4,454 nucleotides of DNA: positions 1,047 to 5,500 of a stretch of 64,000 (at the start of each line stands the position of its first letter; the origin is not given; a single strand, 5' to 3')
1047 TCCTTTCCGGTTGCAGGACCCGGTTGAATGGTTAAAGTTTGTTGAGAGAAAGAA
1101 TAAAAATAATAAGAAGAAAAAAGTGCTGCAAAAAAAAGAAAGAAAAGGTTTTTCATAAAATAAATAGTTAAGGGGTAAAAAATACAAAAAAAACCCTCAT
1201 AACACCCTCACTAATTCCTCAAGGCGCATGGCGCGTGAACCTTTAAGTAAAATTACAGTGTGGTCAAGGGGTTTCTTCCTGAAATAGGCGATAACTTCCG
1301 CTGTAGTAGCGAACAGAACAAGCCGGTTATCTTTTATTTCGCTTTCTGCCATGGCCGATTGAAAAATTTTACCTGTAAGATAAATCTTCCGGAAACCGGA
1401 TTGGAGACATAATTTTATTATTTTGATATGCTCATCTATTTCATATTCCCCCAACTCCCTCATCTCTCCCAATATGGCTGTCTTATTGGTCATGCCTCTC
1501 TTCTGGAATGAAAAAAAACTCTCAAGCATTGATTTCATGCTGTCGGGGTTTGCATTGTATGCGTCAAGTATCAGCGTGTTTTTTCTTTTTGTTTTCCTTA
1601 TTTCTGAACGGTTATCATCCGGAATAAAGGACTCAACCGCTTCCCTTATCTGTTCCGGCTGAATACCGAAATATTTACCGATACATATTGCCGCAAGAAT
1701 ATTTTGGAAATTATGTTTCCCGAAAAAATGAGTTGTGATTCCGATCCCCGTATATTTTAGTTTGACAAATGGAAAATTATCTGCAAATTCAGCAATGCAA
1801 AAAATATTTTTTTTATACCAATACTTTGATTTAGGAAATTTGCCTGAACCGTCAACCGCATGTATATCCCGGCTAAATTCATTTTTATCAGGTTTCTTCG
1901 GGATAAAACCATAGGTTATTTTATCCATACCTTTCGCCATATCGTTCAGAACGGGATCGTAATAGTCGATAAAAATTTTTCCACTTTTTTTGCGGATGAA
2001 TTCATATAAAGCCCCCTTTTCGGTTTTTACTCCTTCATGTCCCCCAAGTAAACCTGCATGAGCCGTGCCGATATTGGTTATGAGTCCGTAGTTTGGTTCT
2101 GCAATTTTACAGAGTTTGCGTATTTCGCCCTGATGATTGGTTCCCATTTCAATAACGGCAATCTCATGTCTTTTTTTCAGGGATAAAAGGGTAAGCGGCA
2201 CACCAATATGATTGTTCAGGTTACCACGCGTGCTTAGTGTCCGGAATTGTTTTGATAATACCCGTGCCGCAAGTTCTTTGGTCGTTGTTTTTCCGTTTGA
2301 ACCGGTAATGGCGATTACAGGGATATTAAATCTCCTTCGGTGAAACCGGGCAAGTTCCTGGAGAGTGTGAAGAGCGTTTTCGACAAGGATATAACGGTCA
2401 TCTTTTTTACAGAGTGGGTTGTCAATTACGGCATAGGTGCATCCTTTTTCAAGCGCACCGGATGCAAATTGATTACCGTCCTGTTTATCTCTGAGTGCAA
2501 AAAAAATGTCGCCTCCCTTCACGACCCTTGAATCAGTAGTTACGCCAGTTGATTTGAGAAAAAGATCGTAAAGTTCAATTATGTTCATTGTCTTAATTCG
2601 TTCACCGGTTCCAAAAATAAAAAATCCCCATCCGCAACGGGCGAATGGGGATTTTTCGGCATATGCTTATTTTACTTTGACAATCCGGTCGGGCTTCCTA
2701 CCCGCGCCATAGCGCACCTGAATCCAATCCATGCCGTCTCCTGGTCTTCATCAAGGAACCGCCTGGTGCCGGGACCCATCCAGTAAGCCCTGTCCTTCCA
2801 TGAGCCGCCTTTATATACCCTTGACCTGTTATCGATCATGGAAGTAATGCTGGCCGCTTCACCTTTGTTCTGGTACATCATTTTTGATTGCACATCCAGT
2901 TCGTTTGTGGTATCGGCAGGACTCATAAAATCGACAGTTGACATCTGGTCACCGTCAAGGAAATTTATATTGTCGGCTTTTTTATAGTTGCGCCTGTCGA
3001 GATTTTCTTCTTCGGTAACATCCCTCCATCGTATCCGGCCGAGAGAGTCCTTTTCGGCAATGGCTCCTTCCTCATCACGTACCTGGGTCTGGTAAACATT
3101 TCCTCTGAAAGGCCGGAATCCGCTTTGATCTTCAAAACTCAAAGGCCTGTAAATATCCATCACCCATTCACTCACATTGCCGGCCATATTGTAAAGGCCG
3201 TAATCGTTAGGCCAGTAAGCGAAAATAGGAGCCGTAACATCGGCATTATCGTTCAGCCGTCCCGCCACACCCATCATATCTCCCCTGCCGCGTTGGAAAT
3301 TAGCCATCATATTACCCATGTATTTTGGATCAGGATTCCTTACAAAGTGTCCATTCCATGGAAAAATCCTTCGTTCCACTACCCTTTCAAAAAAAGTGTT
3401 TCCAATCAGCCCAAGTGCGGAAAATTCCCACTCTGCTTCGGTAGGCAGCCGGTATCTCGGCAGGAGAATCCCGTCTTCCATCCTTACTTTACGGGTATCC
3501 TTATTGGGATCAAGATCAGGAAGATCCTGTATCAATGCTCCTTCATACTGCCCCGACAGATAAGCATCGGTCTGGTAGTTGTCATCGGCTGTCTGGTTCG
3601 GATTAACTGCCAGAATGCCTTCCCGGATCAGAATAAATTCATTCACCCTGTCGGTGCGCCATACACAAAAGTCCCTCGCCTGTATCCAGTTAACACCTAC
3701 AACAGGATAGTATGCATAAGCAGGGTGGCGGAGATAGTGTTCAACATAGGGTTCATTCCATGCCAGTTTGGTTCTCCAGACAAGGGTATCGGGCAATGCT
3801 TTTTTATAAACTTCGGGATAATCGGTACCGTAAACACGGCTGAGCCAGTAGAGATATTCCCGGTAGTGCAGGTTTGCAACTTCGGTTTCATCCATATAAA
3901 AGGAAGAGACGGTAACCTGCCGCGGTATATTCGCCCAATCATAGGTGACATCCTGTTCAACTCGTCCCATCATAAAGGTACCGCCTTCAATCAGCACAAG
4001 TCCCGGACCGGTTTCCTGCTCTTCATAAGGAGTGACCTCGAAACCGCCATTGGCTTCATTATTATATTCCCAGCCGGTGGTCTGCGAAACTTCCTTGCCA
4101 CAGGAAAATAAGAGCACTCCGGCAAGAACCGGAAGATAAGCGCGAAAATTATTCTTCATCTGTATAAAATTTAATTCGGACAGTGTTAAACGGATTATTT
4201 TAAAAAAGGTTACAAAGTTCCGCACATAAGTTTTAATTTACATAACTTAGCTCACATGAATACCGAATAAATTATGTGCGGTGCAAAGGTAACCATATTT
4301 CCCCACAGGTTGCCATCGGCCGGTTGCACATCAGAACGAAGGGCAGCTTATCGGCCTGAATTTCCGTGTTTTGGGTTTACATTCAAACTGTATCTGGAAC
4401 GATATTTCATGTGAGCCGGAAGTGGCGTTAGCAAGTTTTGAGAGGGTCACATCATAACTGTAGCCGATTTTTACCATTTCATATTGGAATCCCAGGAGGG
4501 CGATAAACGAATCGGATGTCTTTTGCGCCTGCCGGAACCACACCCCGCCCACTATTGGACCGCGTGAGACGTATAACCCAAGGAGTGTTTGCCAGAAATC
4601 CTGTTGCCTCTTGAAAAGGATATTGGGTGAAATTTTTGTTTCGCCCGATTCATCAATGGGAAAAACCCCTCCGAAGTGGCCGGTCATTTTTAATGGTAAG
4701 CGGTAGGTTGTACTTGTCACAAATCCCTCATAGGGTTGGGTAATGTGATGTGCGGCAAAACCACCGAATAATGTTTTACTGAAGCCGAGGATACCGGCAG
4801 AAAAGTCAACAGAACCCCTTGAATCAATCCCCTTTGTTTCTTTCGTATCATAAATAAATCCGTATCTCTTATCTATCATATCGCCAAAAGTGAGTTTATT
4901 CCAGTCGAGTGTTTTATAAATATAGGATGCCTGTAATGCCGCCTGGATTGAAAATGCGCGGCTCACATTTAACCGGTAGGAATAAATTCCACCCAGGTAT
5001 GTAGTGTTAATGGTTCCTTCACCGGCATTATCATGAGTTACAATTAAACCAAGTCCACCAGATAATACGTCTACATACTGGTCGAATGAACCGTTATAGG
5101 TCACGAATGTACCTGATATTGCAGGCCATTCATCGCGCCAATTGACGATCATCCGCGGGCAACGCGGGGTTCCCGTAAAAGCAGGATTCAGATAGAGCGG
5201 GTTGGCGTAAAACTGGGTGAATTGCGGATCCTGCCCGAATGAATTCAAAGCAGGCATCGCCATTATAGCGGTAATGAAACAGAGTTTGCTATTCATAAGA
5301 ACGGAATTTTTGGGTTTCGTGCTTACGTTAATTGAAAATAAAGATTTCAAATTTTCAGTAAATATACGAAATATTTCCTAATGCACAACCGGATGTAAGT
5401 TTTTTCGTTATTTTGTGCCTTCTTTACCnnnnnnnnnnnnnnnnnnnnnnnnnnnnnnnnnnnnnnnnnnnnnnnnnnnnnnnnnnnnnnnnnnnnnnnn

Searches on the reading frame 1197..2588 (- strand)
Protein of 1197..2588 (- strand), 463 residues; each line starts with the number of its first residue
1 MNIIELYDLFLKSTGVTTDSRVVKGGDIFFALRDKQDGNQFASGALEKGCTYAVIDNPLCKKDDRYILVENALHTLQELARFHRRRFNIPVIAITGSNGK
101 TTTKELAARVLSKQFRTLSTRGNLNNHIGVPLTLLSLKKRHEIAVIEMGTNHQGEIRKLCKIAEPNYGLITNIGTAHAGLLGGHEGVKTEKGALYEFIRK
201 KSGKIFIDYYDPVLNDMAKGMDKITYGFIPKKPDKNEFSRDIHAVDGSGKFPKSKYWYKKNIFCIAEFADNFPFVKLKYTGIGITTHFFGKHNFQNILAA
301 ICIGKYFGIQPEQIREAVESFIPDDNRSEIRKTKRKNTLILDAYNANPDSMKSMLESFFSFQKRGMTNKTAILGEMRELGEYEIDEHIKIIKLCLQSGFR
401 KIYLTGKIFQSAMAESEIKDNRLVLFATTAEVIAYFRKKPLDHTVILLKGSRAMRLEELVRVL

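Call 40: search_protein_families(library=pfam, proteins=[window:1197-2588:-], max_evalue=0.0001)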
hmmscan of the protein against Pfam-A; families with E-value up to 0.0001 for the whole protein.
window:1197-2588:- (463 aa): 2 families
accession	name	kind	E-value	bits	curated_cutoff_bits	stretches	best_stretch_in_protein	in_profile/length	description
PF08245.18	Mur_ligase_M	-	3.6e-37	128.7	24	1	94-303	1-199/200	Mur ligase middle domain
PF02875.26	Mur_ligase_C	-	6.6e-12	46.8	28.4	1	327-452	2-127/127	Mur ligase, glutamate ligase domain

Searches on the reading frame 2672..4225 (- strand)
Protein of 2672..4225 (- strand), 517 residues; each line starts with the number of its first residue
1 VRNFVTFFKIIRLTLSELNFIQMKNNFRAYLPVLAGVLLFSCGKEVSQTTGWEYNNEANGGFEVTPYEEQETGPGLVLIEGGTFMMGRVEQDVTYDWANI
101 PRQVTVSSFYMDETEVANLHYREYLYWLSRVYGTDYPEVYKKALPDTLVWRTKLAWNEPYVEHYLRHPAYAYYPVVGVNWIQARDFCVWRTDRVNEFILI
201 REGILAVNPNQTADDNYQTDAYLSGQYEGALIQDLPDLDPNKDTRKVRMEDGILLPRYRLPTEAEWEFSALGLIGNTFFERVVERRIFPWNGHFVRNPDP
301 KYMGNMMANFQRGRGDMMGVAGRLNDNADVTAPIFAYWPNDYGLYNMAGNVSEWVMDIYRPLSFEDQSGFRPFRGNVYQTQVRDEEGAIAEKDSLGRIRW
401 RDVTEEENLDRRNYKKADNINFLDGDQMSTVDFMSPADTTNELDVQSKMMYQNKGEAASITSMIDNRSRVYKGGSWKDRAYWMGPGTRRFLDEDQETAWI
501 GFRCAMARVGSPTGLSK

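Call 40: search_protein_families(library=pfam, proteins=[window:2672-4225:-], max_evalue=0.0001)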
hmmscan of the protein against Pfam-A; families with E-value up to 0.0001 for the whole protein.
window:2672-4225:- (517 aa): 1 family
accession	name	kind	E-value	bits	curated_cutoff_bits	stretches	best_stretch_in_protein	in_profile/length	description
PF03781.23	FGE-sulfatase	-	1.2e-37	130.4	23.3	1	73-368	2-195/255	Sulfatase-modifying factor enzyme 1-like domain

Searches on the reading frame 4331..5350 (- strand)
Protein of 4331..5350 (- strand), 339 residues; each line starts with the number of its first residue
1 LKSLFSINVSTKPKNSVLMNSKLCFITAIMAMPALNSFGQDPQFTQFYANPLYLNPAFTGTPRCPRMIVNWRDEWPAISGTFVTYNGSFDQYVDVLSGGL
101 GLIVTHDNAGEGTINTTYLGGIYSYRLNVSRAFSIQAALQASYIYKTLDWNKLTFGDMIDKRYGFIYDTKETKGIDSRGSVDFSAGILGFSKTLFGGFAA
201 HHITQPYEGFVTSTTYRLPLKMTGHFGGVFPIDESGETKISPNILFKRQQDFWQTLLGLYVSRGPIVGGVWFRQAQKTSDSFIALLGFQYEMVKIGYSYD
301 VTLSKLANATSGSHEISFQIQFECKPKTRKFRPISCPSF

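Call 40: search_protein_families(library=pfam, proteins=[window:4331-5350:-], max_evalue=0.0001)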
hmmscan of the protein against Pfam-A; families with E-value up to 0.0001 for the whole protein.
window:4331-5350:- (339 aa): 1 family
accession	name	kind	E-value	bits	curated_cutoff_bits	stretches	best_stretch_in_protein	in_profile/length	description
PF11751.14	PorP_SprF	-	1e-51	176.5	22.3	1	37-318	2-271/273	Type IX secretion system membrane protein PorP/SprF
